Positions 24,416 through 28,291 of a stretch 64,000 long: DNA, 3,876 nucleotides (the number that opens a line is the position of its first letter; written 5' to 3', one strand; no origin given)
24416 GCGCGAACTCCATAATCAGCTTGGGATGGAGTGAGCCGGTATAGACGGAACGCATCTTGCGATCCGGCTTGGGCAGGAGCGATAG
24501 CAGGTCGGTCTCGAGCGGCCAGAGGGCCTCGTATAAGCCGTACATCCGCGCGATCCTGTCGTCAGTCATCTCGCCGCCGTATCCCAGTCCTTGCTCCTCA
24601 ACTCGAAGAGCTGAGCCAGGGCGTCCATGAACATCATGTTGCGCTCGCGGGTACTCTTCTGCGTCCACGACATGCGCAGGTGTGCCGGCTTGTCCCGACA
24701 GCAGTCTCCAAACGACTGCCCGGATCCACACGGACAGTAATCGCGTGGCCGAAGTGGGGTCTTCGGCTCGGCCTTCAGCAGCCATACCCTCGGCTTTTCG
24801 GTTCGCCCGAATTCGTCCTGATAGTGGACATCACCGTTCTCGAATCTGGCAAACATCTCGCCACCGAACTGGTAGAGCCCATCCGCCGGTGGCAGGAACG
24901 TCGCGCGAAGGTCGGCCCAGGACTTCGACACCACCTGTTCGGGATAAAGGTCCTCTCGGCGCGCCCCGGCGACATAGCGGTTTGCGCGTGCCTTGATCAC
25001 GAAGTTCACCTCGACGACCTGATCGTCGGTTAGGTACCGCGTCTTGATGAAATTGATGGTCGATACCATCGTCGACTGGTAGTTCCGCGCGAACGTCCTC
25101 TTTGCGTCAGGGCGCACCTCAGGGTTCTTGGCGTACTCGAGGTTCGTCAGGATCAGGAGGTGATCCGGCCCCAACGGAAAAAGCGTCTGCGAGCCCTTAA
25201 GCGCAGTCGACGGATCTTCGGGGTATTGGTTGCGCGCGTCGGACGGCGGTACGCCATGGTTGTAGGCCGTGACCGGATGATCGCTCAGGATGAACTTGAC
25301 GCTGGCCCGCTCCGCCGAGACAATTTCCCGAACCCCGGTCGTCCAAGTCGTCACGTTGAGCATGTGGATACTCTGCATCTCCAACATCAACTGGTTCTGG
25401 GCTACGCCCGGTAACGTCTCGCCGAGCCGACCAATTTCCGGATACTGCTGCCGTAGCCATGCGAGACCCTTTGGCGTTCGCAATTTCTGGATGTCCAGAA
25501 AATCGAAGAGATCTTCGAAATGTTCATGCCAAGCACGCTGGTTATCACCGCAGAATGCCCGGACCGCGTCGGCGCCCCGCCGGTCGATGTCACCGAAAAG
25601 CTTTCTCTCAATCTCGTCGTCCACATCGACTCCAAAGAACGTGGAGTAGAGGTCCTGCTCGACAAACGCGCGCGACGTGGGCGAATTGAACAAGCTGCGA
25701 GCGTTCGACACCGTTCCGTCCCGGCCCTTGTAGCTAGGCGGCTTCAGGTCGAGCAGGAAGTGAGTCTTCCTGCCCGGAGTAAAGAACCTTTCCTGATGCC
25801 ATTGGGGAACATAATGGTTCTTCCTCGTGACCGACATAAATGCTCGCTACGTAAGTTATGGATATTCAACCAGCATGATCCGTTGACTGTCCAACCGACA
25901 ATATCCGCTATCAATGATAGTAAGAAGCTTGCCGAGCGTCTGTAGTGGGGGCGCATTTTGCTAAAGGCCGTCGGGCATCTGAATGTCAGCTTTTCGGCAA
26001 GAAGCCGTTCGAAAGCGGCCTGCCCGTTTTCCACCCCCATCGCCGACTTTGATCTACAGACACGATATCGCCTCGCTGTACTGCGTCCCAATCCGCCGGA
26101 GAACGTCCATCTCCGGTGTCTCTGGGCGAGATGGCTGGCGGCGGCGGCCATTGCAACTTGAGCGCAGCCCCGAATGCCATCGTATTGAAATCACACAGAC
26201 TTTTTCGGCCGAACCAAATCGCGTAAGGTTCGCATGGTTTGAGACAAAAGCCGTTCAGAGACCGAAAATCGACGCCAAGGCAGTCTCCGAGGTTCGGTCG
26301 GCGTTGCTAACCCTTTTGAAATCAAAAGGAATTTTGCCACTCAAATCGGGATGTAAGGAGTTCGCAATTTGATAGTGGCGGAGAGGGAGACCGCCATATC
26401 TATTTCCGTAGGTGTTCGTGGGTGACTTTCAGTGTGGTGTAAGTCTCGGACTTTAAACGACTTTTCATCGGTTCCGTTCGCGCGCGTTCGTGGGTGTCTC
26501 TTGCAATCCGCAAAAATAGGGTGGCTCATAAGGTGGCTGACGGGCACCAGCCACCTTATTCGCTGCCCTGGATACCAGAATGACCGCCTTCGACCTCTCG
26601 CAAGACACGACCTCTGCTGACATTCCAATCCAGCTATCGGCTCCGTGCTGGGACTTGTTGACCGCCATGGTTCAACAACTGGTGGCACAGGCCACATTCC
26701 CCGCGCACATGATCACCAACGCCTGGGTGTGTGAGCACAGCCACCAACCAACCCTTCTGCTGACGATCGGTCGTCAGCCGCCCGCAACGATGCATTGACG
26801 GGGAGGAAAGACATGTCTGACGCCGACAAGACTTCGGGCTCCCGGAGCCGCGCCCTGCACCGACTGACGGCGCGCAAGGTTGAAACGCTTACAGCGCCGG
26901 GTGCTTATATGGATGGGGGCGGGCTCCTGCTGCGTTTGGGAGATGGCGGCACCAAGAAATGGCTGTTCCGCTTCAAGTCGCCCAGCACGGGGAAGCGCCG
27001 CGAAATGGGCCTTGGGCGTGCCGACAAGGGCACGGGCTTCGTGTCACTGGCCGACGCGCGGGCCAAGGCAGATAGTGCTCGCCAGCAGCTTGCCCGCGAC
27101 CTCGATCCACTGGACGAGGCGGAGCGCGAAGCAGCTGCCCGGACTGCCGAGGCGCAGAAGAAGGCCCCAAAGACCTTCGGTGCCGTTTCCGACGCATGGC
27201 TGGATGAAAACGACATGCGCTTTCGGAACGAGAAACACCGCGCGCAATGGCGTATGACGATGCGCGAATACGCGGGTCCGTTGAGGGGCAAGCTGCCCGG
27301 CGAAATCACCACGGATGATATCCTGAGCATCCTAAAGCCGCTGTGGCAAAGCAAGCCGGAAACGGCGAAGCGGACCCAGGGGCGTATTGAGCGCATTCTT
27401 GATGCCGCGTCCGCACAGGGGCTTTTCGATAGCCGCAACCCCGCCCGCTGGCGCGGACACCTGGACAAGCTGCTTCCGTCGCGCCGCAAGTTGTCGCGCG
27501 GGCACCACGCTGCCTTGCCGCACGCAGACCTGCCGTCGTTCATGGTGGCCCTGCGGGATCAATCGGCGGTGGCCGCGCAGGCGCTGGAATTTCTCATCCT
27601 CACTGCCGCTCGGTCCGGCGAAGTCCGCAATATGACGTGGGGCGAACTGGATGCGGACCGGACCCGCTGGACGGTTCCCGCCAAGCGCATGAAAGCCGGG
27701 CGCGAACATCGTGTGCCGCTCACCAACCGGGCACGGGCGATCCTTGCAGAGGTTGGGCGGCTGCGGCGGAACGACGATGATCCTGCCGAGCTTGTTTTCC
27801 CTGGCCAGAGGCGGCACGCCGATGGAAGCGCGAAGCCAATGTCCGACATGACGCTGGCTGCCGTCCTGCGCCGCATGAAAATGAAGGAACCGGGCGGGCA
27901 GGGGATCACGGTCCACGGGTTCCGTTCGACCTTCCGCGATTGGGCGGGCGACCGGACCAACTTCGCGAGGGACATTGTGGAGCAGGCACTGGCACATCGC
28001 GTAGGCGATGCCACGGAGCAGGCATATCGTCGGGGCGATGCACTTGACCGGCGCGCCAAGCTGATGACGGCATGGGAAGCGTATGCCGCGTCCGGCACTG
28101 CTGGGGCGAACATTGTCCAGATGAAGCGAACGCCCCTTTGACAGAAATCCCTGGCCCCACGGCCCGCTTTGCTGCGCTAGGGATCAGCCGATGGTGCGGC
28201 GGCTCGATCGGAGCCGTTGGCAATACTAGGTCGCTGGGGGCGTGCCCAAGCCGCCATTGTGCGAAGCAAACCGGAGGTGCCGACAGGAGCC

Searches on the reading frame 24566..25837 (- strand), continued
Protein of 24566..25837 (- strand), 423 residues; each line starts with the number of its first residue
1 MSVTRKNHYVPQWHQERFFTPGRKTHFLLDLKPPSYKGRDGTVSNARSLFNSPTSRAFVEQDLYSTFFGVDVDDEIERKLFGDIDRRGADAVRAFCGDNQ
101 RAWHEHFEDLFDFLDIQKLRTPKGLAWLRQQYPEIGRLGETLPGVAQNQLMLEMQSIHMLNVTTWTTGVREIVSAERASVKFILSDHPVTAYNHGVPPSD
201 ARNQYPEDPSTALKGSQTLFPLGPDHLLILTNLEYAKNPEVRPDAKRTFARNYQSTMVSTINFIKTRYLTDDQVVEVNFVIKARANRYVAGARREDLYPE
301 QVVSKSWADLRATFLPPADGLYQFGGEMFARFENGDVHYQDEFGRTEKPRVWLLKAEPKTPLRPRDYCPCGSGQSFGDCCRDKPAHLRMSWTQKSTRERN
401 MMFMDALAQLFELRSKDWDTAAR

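Call 85: find_encoding_contigs(protein=P0504, flank=8000, max_places=4)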
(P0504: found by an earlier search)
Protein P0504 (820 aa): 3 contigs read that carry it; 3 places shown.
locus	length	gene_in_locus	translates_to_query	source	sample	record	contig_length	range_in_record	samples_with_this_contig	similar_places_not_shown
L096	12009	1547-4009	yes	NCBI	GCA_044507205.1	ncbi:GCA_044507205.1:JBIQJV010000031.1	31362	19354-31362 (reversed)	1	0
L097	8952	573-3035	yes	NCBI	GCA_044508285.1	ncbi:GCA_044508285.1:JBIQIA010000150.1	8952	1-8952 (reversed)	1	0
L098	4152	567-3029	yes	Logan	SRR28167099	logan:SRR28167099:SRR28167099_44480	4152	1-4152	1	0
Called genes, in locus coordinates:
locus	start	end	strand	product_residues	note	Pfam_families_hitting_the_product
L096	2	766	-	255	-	?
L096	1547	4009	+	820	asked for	PF14022:DUF4238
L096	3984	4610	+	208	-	-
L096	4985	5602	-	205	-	PF07929:PRiA4_ORF3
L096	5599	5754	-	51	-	PF13817:DDE_Tnp_IS66_C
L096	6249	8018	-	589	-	PF03600:CitMHS, PF02080:TrkA_C, PF00939:Na_sulph_symp, PF03600:CitMHS (weak)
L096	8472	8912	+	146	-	-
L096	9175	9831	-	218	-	PF07929:PRiA4_ORF3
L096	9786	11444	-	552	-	PF13007:LZ_Tnp_IS66, PF13005:zf-IS66, PF03050:DDE_Tnp_IS66, PF13817:DDE_Tnp_IS66_C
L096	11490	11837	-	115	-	PF05717:TnpB_IS66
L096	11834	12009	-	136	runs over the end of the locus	PF01527:HTH_Tnp_1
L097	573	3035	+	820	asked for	PF14022:DUF4238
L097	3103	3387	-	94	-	-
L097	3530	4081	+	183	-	PF00565:SNase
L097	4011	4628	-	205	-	PF07929:PRiA4_ORF3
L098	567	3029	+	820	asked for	PF14022:DUF4238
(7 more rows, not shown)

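Call 90: find_encoding_contigs(protein=window:24566-25837:-, flank=3000, max_places=5)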
Protein window:24566-25837:- (423 aa): 6 contigs read that carry it; 1 place shown.
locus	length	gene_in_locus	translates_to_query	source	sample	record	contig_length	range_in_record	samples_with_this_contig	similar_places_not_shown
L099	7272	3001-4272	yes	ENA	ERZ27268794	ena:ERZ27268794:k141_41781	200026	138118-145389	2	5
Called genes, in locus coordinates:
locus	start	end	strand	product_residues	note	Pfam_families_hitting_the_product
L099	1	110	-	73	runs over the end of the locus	PF05930:Phage_AlpA, PF12728:HTH_17 (weak)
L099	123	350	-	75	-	PF05930:Phage_AlpA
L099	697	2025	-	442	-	PF13356:Arm-DNA-bind_3, PF22022:Phage_int_M, PF00589:Phage_integrase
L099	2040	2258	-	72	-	-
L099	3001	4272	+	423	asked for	PF14022:DUF4238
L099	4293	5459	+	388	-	-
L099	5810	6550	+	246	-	PF00565:SNase, PF27542:ArfC (weak)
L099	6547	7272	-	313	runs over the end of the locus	PF13391:HNH_2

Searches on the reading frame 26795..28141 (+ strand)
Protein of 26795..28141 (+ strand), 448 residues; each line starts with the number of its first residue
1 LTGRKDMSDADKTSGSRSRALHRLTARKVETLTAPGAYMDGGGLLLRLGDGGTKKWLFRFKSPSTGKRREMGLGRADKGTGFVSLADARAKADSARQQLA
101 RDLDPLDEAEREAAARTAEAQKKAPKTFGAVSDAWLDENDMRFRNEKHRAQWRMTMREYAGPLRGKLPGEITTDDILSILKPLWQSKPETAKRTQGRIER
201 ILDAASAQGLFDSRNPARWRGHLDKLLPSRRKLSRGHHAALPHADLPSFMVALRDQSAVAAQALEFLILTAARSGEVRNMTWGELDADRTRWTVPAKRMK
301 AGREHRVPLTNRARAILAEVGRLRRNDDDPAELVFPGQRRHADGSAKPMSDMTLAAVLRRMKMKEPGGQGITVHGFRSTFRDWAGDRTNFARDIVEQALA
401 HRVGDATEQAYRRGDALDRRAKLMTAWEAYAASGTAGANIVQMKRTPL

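Call 42: search_protein_families(library=pfam, proteins=[window:26795-28141:+], max_evalue=0.001)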
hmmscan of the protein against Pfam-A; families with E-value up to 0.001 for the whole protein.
window:26795-28141:+ (448 aa): 3 families
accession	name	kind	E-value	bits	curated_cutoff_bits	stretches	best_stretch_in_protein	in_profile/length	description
PF22022.2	Phage_int_M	-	1.2e-22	80.4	27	1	128-222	1-96/96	Phage integrase central domain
PF00589.27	Phage_integrase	-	7.4e-17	62.1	27.1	1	241-413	3-167/172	Phage integrase family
PF13356.12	Arm-DNA-bind_3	-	1.1e-16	61.1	27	1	24-111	1-82/83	Arm DNA-binding domain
